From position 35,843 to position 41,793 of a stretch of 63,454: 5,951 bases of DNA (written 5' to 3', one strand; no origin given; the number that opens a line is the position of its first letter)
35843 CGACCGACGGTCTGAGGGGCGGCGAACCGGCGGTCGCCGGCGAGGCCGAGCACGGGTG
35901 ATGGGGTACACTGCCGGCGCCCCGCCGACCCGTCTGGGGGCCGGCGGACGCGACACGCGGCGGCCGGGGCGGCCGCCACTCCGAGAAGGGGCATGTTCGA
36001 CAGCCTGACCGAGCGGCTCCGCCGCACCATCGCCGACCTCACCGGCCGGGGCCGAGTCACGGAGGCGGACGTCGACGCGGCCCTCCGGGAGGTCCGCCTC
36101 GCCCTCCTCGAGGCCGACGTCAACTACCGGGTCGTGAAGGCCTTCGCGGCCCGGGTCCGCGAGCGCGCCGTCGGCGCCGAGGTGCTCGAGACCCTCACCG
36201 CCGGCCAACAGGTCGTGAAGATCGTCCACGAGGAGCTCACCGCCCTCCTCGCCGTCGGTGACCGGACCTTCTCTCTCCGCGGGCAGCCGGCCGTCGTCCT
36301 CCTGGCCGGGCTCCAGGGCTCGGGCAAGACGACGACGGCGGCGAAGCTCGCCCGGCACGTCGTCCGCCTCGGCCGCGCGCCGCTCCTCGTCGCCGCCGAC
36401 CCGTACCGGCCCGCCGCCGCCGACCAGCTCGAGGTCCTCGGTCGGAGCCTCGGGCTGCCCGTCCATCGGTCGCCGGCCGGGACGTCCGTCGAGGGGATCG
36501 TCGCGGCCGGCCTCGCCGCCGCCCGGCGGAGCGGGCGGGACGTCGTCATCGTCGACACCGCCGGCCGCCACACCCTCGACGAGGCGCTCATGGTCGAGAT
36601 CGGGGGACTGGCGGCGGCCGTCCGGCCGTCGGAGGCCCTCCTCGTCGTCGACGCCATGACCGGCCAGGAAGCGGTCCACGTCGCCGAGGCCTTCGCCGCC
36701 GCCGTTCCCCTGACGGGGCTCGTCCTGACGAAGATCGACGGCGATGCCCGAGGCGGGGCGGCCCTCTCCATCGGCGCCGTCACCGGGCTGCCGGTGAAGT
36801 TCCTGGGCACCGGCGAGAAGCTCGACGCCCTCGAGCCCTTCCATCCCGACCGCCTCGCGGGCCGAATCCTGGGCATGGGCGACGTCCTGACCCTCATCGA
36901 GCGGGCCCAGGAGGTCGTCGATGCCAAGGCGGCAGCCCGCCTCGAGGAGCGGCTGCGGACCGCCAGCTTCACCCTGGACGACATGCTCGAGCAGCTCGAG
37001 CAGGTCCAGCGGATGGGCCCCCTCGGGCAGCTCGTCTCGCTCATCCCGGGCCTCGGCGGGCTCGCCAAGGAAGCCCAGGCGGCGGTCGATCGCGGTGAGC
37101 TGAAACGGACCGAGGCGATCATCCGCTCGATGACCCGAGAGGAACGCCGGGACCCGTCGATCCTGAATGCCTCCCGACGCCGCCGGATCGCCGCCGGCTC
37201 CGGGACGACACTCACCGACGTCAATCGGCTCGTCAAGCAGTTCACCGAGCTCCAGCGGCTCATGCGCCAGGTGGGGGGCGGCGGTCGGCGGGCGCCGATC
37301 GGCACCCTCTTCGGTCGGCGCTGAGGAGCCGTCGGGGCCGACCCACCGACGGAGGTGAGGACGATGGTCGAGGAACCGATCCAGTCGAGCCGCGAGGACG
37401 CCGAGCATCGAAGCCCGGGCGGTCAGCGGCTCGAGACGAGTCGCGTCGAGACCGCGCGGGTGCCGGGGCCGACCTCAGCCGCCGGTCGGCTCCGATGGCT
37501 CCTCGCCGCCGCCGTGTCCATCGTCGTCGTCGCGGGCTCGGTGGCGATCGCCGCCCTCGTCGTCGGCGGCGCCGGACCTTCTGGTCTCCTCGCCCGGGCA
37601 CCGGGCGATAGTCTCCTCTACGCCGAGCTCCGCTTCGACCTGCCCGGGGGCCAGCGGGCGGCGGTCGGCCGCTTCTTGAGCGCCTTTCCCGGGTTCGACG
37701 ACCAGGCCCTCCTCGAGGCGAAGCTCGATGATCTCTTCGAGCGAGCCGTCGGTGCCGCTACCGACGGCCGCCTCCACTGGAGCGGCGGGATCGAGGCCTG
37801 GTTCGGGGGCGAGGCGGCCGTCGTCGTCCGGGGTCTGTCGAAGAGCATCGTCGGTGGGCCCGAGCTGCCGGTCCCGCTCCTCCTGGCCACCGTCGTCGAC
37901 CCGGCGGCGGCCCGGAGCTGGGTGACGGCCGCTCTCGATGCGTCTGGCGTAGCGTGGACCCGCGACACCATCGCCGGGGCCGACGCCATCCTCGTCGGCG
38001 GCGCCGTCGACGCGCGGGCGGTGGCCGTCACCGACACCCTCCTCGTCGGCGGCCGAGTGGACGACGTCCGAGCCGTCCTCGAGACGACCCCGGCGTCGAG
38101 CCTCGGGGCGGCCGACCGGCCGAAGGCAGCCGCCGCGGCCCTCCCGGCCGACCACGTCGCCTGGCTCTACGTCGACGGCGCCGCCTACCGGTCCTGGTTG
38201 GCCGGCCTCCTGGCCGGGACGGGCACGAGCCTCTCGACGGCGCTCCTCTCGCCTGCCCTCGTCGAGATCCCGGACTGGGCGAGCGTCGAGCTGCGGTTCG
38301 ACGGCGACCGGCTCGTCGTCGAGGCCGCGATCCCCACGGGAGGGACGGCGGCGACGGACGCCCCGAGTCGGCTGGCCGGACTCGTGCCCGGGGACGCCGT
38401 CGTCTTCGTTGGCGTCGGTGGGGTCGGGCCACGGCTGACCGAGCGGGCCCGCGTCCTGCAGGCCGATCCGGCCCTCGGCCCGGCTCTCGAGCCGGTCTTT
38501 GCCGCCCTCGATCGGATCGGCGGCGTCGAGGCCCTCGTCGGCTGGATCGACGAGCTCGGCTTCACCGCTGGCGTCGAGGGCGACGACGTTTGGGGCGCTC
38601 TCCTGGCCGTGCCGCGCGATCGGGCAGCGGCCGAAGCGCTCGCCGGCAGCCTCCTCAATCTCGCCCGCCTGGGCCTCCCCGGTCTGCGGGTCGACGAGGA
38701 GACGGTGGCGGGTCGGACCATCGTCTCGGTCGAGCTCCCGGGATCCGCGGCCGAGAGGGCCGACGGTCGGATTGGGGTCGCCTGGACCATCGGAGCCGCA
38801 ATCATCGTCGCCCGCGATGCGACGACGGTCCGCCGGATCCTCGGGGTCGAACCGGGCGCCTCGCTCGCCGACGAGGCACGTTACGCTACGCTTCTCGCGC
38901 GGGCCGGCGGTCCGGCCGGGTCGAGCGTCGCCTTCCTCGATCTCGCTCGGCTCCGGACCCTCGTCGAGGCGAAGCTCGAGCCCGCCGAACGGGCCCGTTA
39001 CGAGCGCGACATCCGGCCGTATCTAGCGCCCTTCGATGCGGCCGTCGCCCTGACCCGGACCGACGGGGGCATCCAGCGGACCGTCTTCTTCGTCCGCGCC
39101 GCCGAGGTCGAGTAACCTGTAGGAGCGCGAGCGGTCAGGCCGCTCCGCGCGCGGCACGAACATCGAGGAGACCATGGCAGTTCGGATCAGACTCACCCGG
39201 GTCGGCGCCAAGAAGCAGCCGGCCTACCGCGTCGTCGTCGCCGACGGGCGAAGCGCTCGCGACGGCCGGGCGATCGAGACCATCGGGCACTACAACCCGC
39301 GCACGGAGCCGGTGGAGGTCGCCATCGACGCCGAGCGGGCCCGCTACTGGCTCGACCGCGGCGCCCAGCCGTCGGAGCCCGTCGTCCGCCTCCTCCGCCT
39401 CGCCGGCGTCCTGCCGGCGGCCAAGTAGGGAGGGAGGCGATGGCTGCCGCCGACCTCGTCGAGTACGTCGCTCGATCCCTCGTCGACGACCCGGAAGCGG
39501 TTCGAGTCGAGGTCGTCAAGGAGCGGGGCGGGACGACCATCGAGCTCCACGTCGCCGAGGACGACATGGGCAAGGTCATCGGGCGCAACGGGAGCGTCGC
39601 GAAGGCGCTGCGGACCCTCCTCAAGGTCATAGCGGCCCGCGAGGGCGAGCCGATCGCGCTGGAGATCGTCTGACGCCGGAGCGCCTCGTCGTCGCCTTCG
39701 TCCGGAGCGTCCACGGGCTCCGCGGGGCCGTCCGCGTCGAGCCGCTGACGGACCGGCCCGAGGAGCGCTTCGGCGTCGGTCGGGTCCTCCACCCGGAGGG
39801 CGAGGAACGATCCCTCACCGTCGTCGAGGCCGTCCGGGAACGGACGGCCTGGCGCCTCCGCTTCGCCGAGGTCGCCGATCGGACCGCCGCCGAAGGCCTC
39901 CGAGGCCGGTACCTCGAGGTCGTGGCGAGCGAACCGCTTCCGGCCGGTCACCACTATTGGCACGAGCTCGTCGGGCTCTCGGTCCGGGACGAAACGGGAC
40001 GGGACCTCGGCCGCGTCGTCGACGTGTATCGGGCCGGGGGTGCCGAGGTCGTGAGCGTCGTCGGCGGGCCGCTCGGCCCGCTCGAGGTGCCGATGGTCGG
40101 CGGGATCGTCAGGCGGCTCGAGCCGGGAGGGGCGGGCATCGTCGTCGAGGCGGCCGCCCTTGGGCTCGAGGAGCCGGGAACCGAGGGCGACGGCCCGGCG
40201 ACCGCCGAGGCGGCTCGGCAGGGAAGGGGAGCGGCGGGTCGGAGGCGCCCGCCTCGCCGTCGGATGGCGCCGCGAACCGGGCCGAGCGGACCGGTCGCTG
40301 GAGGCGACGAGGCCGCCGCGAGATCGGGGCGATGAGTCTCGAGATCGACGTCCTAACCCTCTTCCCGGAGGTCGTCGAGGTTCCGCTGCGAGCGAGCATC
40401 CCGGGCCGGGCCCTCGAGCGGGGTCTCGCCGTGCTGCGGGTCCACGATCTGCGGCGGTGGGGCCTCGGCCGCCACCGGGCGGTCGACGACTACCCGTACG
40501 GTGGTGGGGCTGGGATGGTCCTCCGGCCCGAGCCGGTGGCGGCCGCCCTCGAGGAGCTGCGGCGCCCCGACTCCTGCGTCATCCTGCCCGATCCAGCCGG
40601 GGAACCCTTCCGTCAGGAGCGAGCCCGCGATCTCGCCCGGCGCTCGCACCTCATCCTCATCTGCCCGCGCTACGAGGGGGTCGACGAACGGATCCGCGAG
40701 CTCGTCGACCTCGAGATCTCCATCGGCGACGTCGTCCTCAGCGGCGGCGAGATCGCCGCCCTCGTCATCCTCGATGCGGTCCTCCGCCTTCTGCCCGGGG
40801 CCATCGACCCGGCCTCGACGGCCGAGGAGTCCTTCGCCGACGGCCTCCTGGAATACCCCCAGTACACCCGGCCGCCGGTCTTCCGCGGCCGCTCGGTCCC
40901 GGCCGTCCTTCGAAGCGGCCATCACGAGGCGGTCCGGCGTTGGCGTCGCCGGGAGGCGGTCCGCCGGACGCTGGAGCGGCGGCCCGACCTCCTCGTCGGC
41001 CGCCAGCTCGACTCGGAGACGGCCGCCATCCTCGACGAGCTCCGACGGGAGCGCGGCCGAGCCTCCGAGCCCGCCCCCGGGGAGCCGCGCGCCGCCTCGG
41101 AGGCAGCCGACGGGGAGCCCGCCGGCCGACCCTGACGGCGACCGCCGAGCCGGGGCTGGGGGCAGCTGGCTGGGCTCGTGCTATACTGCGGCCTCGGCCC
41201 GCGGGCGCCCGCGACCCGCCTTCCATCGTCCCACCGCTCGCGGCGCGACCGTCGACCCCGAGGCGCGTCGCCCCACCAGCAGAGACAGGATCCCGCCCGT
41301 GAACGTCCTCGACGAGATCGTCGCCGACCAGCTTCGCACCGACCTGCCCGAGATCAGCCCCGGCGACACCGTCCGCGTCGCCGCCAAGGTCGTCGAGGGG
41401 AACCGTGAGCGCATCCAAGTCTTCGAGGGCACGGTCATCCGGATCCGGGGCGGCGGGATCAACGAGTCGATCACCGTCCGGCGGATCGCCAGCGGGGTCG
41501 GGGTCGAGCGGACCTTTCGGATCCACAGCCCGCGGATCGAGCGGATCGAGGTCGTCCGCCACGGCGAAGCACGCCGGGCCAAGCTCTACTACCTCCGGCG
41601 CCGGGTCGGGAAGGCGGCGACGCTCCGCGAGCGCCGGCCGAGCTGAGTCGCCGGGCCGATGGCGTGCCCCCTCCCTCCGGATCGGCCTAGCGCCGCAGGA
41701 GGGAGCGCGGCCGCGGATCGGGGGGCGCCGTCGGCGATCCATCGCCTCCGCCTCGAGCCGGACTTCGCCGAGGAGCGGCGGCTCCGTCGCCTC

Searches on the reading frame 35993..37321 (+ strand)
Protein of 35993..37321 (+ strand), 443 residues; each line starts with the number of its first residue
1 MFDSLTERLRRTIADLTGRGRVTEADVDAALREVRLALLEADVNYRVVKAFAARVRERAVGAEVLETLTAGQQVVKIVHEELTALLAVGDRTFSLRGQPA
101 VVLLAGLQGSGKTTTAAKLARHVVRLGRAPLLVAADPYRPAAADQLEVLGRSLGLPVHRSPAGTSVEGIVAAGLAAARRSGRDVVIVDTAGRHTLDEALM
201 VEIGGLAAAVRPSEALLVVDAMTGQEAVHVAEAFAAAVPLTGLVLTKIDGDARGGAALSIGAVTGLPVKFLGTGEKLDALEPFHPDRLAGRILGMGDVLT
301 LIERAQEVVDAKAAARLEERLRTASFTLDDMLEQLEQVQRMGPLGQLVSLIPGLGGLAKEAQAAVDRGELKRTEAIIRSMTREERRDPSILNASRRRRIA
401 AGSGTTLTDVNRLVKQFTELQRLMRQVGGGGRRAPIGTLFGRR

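Call 45: search_protein_families(library=pfam, proteins=[window:35993-37321:+], max_evalue=0.00001)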
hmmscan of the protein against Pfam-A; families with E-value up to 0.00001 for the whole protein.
window:35993-37321:+ (443 aa): 5 families
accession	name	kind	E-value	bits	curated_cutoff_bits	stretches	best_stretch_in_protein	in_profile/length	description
PF00448.28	SRP54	-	1.7e-65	220.8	22.7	1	99-294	1-196/196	SRP54-type protein, GTPase domain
PF02978.25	SRP_SPB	-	1.7e-33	115.3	27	1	325-424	1-91/91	Signal peptide binding domain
PF02881.24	SRP54_N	-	1.9e-21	76.5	22.4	1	5-82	1-75/75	SRP54-type protein, helical bundle domain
PF01656.29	CbiA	-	1.2e-06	28.9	25.4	0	109-253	9-88/125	CobQ/CobB/MinD/ParA nucleotide binding domain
PF06414.18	Zeta_toxin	-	6.3e-06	26.2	22.3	0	94-141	11-57/199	Zeta toxin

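Call 59: find_encoding_contigs(protein=window:35993-37321:+, flank=10000, max_places=10)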
Protein window:35993-37321:+ (443 aa): 4 contigs read that carry it; 3 places shown.
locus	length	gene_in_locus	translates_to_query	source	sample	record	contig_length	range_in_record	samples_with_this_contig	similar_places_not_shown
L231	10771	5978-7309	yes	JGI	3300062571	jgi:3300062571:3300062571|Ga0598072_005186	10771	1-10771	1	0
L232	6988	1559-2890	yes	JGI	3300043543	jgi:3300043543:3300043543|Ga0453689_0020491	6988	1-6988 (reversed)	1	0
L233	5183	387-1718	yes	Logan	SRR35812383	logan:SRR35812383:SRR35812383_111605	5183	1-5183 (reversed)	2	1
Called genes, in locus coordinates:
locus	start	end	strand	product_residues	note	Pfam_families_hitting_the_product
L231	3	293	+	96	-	?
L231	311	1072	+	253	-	PF22935:RM44_endonuclase (faint), PF14622:Ribonucleas_3_3, PF00636:Ribonuclease_3, PF00035:dsrm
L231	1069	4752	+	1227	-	PF02463:SMC_N, PF13304:AAA_21 (weak), PF13476:AAA_23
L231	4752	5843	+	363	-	PF06414:Zeta_toxin (weak), PF13191:AAA_16, PF13604:AAA_30 (weak), PF00448:SRP54, PF13401:AAA_22 (faint)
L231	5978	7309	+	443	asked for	PF02881:SRP54_N, PF01656:CbiA (faint), PF06414:Zeta_toxin (weak), PF00448:SRP54, PF02978:SRP_SPB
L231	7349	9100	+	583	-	-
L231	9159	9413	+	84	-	PF00886:Ribosomal_S16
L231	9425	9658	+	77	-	PF13083:KH_KhpA-B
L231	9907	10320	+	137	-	PF05239:PRC (weak), PF24986:PRC_RimM (weak)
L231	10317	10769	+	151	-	?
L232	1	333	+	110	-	PF02463:SMC_N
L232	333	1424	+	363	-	PF13191:AAA_16, PF06414:Zeta_toxin (weak), PF13604:AAA_30 (weak), PF00448:SRP54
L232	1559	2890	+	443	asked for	PF02881:SRP54_N, PF01656:CbiA (faint), PF06414:Zeta_toxin (weak), PF00448:SRP54, PF02978:SRP_SPB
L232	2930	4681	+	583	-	-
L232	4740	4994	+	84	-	PF00886:Ribosomal_S16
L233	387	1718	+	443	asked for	PF02881:SRP54_N, PF01656:CbiA (faint), PF06414:Zeta_toxin (weak), PF00448:SRP54, PF02978:SRP_SPB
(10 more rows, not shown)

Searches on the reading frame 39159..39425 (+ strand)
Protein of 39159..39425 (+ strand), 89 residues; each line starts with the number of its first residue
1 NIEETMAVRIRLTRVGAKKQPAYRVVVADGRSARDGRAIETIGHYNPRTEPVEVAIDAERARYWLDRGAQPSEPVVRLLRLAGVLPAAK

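Call 45: search_protein_families(library=pfam, proteins=[window:39159-39425:+], max_evalue=0.00001)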
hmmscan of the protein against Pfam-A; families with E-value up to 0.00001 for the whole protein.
window:39159-39425:+ (89 aa): 1 family
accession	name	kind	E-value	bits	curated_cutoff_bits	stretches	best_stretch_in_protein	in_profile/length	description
PF00886.24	Ribosomal_S16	-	1.3e-25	89.5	27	1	14-72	1-62/62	Ribosomal protein S16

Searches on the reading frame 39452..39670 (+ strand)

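Call 46: search_protein_families(library=pfam, proteins=[window:39452-39670:+], max_evalue=0.00001)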
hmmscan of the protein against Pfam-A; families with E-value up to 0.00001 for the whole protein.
window:39452-39670:+ (73 aa): 1 family
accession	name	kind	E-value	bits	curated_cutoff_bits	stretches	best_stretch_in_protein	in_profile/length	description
PF13083.13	KH_KhpA-B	-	4.3e-23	81.5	32.1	1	1-72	2-73/73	KhpA/KhpB, KH domain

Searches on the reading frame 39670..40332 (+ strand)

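Call 46: search_protein_families(library=pfam, proteins=[window:39670-40332:+], max_evalue=0.00001)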
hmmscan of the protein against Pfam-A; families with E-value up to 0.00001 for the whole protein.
window:39670-40332:+ (221 aa): 3 families
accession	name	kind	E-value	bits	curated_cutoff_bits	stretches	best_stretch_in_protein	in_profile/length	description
PF01782.24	RimM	-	6.8e-16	58.7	23.5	1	8-84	2-80/84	RimM N-terminal domain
PF24986.1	PRC_RimM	-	5.6e-07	29.6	27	1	97-148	1-52/69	RimM PRC barrel domain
PF05239.21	PRC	-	2.6e-06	27.8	21.2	1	95-160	4-72/78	PRC-barrel domain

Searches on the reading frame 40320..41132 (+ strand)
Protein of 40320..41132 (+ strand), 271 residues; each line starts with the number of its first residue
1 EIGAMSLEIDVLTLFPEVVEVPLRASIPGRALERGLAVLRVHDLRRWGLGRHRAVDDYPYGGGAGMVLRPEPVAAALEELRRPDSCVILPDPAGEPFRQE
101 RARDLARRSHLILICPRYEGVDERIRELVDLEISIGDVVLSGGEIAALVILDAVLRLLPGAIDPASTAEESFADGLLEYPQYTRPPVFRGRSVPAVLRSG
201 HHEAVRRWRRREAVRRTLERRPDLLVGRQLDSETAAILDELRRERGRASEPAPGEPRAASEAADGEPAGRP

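Call 46: search_protein_families(library=pfam, proteins=[window:40320-41132:+], max_evalue=0.00001)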
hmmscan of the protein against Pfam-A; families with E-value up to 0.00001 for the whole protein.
window:40320-41132:+ (271 aa): 1 family
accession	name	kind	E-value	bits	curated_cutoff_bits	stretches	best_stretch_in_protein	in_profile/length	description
PF01746.26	tRNA_m1G_MT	-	9.5e-60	202.1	27.3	1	29-222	2-195/195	tRNA (Guanine-1)-methyltransferase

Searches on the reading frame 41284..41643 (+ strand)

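Call 46: search_protein_families(library=pfam, proteins=[window:41284-41643:+], max_evalue=0.00001)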
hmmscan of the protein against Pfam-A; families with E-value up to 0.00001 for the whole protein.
window:41284-41643:+ (120 aa): 1 family
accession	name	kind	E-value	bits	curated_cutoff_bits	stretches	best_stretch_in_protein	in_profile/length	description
PF01245.26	Ribosomal_L19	-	4.2e-46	155.9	22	1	8-117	2-111/111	Ribosomal protein L19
